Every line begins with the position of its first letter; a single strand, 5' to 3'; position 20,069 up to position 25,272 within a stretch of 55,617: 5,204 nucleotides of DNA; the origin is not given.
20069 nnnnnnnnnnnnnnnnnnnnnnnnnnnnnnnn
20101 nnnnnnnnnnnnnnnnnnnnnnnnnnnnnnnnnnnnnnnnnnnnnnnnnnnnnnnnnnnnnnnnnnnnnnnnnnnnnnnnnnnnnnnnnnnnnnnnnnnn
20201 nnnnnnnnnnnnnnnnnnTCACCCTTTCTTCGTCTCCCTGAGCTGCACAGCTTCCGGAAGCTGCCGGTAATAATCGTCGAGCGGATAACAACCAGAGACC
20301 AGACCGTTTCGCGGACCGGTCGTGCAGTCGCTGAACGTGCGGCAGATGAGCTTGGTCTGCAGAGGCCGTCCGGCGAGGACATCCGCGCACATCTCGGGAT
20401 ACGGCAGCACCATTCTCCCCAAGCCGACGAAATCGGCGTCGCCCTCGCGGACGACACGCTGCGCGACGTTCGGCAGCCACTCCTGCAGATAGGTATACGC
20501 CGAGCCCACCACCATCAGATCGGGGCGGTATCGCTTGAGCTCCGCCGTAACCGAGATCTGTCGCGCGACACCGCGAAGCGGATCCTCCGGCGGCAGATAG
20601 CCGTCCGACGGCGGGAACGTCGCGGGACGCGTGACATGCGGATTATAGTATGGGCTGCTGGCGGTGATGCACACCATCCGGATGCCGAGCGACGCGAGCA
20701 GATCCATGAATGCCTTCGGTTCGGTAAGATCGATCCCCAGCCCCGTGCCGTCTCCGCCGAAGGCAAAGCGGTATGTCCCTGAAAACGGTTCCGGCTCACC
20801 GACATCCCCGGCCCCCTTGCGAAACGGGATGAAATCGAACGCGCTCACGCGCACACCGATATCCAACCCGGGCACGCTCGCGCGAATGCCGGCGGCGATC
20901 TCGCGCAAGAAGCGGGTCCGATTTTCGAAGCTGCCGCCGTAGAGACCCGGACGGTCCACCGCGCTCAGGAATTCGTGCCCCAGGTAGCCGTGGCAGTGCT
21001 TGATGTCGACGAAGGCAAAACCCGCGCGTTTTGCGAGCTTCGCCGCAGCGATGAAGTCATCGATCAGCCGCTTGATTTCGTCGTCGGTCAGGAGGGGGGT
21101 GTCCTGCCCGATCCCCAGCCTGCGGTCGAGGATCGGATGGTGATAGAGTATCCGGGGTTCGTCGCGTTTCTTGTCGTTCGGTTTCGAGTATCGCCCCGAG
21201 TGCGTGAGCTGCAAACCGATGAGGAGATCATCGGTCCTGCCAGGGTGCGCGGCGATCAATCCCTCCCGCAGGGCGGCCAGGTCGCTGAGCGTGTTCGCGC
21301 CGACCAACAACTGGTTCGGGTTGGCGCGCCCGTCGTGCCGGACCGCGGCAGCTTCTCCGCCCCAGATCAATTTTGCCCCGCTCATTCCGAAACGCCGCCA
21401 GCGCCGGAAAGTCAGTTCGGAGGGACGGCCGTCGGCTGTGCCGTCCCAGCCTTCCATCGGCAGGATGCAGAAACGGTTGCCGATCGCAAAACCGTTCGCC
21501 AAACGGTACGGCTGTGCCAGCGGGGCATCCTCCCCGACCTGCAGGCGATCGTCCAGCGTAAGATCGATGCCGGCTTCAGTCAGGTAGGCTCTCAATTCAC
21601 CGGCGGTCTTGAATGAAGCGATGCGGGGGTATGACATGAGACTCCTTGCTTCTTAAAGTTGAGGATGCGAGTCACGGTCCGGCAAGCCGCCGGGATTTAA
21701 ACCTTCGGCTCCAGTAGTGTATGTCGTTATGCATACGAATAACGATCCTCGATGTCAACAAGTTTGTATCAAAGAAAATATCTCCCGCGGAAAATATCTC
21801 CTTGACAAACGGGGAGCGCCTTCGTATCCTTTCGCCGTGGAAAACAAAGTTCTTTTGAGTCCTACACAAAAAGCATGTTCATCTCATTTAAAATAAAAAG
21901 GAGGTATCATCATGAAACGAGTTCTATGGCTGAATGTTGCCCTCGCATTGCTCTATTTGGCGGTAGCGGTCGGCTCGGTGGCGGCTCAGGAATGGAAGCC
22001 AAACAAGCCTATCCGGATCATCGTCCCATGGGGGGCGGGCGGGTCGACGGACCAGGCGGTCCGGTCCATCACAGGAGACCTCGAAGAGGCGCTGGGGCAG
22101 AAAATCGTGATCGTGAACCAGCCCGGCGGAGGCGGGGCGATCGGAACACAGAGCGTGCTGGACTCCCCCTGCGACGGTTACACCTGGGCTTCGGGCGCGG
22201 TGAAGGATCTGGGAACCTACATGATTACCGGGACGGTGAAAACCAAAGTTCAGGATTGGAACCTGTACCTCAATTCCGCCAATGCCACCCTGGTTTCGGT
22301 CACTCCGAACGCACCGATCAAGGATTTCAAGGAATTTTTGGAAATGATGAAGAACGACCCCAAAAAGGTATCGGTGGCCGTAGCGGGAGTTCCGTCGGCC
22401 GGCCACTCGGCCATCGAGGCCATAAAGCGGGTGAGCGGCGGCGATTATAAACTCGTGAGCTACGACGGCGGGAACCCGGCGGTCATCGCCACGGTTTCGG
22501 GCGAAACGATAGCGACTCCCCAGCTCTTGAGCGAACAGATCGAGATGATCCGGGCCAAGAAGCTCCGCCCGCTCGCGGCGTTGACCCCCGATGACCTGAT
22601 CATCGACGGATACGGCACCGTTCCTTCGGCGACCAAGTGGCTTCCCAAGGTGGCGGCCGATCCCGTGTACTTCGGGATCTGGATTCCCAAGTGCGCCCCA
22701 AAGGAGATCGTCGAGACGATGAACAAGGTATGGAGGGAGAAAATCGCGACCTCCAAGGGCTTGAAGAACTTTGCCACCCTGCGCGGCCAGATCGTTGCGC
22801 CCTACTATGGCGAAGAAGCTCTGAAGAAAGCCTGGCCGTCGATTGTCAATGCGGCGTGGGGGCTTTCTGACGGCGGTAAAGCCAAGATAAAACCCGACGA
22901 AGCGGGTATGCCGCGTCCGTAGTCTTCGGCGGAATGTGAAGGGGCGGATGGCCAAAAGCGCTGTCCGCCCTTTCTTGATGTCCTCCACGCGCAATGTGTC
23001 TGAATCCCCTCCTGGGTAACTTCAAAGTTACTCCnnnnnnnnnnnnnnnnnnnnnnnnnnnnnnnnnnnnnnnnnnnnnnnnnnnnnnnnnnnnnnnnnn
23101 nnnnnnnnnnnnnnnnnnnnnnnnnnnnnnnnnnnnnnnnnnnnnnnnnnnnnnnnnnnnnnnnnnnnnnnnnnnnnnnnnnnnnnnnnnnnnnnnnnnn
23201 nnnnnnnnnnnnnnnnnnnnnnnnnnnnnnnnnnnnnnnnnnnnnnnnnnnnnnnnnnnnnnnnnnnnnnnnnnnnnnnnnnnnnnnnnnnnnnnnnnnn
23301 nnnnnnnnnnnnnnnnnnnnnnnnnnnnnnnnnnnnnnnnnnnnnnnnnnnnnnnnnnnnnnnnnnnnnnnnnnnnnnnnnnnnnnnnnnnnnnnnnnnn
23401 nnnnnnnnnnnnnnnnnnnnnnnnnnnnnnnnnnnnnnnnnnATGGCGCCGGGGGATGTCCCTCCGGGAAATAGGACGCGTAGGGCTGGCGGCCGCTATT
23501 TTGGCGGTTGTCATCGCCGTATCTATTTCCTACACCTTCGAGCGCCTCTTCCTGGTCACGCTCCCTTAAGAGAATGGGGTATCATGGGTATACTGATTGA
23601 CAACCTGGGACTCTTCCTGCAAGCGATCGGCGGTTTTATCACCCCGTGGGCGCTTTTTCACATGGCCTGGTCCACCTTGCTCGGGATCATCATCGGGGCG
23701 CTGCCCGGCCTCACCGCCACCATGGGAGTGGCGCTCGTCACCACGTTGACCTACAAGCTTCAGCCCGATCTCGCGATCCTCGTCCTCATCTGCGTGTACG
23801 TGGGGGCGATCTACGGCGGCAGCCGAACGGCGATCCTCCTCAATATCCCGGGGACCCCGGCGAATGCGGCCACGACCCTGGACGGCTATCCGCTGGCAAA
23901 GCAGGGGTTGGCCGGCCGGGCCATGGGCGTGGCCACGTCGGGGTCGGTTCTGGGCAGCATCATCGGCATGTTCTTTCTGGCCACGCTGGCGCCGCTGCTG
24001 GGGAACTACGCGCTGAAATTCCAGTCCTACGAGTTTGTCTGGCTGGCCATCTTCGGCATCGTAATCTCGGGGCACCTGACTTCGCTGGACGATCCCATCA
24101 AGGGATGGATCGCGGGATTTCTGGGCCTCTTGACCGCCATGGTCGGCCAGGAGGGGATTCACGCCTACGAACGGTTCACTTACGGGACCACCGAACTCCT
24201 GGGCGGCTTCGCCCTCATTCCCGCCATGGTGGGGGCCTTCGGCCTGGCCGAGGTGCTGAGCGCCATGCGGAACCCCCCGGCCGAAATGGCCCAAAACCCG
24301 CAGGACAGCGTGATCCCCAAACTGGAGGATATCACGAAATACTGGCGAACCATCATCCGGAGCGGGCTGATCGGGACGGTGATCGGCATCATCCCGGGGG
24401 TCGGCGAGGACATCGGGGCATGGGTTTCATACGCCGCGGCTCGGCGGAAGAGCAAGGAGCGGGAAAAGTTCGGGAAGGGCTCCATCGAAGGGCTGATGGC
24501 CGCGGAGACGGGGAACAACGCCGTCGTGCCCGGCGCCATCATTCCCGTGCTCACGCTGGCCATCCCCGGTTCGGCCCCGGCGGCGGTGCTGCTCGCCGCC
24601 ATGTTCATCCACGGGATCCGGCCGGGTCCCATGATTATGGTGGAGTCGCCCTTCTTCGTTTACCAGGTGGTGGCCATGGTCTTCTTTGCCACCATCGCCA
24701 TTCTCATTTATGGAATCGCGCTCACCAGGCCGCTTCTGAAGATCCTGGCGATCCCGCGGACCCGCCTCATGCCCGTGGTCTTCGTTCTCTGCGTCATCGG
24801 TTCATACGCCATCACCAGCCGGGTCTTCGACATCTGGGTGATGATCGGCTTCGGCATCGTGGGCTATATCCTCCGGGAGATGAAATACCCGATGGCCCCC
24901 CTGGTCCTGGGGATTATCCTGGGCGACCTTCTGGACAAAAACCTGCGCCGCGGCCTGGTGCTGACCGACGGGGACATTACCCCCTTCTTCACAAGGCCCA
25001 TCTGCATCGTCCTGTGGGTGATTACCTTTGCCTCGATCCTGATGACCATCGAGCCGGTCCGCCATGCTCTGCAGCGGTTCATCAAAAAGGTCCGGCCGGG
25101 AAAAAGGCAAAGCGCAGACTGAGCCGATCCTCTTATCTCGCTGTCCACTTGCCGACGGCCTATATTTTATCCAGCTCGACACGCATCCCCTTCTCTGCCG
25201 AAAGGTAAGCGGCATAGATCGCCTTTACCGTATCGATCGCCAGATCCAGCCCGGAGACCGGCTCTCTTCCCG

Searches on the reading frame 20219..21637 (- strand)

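Call 38: search_protein_families(library=pfam, proteins=[window:20219-21637:-], max_evalue=0.00001)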
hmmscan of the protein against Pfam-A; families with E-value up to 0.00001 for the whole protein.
window:20219-21637:- (472 aa): 1 family
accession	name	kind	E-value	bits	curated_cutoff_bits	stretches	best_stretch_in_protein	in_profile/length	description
PF00724.26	Oxidored_FMN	-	6.4e-25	88.6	27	1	42-270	4-231/342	NADH:flavin oxidoreductase / NADH oxidase family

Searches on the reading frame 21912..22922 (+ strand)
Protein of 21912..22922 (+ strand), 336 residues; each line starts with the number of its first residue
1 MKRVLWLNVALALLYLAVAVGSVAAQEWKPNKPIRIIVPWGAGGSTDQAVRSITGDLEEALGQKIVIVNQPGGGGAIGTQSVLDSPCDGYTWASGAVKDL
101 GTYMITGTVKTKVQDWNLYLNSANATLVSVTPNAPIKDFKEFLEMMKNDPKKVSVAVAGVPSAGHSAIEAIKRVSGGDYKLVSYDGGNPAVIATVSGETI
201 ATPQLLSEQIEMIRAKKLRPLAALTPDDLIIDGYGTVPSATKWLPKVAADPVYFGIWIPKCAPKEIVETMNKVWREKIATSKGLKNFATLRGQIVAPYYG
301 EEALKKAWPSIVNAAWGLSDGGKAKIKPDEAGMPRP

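Call 38: search_protein_families(library=pfam, proteins=[window:21912-22922:+], max_evalue=0.00001)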
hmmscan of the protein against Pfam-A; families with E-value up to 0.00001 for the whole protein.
window:21912-22922:+ (336 aa): 1 family
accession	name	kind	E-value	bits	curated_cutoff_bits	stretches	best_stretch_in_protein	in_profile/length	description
PF03401.19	TctC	-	5.1e-22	79.1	27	1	51-277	3-229/274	Tripartite tricarboxylate transporter family receptor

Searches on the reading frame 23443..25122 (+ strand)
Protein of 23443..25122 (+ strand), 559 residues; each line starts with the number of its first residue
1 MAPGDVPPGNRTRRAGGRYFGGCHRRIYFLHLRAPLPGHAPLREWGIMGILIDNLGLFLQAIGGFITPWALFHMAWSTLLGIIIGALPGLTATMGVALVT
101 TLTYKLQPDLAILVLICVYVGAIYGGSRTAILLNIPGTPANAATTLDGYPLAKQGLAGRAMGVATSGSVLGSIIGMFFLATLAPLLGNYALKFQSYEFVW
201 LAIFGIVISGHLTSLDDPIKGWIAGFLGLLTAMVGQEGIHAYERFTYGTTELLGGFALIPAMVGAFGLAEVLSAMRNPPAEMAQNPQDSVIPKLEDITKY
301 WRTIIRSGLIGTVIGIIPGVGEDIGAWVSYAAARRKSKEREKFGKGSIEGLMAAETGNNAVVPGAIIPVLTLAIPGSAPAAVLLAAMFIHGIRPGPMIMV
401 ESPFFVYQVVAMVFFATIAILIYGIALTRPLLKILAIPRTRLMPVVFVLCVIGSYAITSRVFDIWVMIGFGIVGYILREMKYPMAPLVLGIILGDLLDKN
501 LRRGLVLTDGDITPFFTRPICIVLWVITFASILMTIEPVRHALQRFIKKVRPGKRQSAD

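Call 38: search_protein_families(library=pfam, proteins=[window:23443-25122:+], max_evalue=0.00001)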
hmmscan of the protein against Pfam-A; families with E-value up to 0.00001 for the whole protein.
window:23443-25122:+ (559 aa): 1 family
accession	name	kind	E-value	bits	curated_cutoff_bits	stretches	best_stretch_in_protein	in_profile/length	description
PF01970.21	TctA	-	2.7e-141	471.5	28.9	1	71-489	1-423/423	Tripartite tricarboxylate transporter TctA family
